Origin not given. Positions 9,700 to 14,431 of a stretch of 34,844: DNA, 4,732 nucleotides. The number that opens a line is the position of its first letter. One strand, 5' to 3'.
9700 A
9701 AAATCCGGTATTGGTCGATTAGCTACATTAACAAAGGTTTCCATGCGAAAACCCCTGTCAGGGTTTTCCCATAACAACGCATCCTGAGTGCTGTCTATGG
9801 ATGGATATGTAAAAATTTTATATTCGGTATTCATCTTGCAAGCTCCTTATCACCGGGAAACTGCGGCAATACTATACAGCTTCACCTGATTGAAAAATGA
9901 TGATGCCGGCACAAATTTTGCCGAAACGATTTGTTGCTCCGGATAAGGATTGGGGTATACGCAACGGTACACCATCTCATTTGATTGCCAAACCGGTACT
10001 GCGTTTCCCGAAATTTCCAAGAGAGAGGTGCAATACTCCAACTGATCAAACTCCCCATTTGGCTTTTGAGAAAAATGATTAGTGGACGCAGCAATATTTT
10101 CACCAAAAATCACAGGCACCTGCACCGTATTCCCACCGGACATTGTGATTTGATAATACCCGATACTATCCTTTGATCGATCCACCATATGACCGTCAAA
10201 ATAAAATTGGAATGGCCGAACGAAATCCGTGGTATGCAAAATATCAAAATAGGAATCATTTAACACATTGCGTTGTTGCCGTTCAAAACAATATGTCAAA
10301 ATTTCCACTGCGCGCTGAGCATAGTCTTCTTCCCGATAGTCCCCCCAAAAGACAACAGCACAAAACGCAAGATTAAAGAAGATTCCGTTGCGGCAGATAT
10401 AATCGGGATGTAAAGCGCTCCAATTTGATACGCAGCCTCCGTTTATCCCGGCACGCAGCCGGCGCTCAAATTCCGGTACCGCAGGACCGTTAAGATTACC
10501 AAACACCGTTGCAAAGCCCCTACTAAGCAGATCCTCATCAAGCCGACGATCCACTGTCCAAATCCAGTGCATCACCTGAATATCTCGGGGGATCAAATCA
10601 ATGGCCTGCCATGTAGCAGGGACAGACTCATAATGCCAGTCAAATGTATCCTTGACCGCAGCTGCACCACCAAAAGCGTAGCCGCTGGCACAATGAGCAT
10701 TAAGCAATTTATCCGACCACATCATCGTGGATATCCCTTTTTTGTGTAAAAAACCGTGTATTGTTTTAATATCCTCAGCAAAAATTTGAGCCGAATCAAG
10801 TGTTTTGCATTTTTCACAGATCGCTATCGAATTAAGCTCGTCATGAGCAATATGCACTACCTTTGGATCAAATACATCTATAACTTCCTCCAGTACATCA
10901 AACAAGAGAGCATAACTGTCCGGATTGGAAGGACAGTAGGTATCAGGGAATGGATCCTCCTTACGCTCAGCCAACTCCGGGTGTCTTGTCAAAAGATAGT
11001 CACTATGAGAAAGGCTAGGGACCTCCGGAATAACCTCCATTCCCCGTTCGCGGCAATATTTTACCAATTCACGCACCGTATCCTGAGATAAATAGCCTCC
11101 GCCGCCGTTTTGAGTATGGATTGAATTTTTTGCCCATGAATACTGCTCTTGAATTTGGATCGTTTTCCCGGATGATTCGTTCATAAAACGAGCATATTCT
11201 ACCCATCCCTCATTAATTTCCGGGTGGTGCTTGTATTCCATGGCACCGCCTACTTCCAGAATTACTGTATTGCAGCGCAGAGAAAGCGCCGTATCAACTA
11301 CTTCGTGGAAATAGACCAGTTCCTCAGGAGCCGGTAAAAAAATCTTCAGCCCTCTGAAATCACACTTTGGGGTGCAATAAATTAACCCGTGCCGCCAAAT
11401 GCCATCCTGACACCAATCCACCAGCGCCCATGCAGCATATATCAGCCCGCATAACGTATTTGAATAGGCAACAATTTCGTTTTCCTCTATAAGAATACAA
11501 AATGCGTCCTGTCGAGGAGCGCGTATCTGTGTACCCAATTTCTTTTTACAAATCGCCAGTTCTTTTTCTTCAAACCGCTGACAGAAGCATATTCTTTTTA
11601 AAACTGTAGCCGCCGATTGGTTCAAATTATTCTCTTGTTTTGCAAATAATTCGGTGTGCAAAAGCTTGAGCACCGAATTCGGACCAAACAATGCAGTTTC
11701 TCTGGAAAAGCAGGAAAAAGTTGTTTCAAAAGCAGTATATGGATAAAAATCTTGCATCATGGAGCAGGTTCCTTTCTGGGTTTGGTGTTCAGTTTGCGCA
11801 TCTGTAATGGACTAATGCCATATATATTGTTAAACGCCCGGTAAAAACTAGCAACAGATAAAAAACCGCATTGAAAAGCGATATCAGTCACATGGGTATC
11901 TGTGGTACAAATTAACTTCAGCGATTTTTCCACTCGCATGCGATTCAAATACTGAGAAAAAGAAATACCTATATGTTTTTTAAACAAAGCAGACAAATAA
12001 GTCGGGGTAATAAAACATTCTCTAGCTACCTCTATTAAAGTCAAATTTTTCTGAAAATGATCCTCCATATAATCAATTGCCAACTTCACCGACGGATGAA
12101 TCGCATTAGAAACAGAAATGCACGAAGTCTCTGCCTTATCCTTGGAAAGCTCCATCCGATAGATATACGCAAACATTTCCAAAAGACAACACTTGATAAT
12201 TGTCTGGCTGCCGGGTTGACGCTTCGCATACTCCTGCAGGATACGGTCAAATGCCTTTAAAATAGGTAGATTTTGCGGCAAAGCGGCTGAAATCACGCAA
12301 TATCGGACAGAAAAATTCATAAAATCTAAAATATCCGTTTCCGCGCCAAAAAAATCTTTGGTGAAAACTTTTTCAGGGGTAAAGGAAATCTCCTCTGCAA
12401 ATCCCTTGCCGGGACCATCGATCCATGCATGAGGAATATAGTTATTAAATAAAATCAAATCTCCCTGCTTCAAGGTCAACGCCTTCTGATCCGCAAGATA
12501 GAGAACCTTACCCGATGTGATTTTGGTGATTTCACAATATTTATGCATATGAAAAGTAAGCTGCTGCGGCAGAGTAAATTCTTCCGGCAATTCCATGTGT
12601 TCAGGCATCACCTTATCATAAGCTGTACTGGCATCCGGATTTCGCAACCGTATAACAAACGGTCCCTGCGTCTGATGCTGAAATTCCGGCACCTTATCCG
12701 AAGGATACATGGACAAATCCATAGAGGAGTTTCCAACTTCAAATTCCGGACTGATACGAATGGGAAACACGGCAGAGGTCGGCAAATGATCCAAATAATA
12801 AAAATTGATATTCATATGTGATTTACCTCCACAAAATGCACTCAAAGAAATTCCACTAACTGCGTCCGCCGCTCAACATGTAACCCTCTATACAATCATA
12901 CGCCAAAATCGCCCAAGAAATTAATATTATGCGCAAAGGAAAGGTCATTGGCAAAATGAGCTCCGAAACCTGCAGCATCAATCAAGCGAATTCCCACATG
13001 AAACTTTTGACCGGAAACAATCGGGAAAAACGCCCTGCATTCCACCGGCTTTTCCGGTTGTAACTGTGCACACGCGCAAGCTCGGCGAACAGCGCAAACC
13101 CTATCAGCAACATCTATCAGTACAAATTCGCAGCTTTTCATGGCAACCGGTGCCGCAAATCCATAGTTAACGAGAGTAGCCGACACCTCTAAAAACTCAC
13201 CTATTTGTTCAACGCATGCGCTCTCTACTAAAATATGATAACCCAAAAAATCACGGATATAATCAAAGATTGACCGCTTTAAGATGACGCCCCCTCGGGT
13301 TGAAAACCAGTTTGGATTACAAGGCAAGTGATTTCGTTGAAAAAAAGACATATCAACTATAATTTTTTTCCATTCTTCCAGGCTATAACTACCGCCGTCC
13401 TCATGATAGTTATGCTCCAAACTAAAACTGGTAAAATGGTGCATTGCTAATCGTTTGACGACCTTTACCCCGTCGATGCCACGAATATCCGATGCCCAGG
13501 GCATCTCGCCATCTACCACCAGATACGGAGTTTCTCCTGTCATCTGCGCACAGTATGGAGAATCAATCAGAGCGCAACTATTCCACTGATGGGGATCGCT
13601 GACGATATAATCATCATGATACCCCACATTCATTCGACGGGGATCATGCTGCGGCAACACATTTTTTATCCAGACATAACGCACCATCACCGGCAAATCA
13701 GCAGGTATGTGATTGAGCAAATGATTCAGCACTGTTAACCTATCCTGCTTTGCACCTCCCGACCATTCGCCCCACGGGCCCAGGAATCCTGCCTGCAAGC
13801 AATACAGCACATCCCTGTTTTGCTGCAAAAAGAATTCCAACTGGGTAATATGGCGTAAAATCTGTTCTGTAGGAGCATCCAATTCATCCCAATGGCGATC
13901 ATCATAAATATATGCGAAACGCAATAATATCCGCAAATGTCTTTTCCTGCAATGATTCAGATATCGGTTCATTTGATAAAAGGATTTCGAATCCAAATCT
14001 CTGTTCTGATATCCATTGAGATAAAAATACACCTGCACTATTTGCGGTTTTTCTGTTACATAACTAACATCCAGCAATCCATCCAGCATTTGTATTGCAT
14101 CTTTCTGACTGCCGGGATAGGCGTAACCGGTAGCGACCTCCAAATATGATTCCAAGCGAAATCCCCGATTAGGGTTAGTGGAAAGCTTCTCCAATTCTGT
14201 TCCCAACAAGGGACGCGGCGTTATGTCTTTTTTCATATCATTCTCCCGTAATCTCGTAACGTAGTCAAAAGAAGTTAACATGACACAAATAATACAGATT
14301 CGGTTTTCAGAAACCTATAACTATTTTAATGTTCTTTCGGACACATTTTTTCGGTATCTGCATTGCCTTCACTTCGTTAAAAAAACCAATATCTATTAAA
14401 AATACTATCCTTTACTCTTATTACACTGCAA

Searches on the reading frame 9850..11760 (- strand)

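Call 4: search_protein_families(library=pfam, proteins=[window:9850-11760:-], max_evalue=0.01)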
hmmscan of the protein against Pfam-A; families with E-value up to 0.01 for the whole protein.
window:9850-11760:- (636 aa): 2 families
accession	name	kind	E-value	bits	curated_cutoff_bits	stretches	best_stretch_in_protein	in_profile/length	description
PF00728.28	Glyco_hydro_20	-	8.7e-16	58.6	22.3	1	204-356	56-227/348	Glycosyl hydrolase family 20, catalytic domain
PF14871.12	GHL6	-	0.0021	18.7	35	1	209-295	29-121/132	Hypothetical glycosyl hydrolase 6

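Call 7: search_protein_families(library=ncbifam, proteins=[window:9850-11760:-], max_evalue=0.01)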
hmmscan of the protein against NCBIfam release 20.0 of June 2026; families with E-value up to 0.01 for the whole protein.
window:9850-11760:- (636 aa): 0 families

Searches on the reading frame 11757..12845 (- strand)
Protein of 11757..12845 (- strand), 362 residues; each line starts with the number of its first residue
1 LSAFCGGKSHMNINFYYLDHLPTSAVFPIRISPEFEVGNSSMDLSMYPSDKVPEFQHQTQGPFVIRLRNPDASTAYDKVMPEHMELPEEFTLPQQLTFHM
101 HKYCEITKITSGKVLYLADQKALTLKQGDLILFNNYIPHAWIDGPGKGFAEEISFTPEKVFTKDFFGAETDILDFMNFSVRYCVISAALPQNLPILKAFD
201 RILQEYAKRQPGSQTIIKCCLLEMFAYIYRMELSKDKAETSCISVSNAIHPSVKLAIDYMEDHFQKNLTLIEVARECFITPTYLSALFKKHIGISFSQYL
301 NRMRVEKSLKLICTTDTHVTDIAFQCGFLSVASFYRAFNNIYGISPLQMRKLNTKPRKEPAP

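Call 4: search_protein_families(library=pfam, proteins=[window:11757-12845:-], max_evalue=0.01)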
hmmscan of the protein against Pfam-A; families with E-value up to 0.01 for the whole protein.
window:11757-12845:- (362 aa): 4 families
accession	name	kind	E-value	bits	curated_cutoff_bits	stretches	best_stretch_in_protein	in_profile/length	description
PF00165.29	HTH_AraC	-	3.7e-21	75.2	26.6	2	313-351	2-42/42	Bacterial regulatory helix-turn-helix proteins, AraC family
PF12833.13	HTH_18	-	2e-20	73.3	33.6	1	274-351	2-79/80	Helix-turn-helix domain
PF02311.25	AraC_binding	-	2.8e-05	24.3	21.1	1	98-149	18-69/135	AraC-like ligand binding domain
PF07883.17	Cupin_2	-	6.9e-05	22.9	27.2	1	96-141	11-56/70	Cupin domain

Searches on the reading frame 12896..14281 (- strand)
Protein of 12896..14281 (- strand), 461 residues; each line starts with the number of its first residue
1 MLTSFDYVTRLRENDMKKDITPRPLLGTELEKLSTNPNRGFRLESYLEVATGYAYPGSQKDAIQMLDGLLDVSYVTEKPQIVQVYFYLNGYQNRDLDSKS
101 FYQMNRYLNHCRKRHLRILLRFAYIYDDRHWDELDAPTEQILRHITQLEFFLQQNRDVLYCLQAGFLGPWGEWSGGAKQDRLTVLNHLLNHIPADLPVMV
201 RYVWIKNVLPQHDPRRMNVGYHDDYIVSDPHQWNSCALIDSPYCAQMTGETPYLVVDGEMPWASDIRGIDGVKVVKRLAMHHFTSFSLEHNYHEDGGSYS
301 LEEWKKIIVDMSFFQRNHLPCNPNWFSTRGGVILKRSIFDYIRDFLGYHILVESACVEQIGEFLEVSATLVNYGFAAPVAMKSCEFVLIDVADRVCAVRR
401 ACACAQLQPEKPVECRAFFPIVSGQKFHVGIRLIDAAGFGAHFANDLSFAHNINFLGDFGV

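Call 4: search_protein_families(library=pfam, proteins=[window:12896-14281:-], max_evalue=0.01)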
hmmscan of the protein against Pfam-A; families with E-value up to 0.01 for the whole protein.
window:12896-14281:- (461 aa): 2 families
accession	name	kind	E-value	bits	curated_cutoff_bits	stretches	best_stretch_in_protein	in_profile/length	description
PF16173.10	DUF4874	-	3.7e-33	114.9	30.1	1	36-203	1-157/159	Domain of unknown function (DUF4874)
PF16116.10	DUF4832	-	3e-18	66.8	29.2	1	219-398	2-159/216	Domain of unknown function (DUF4832)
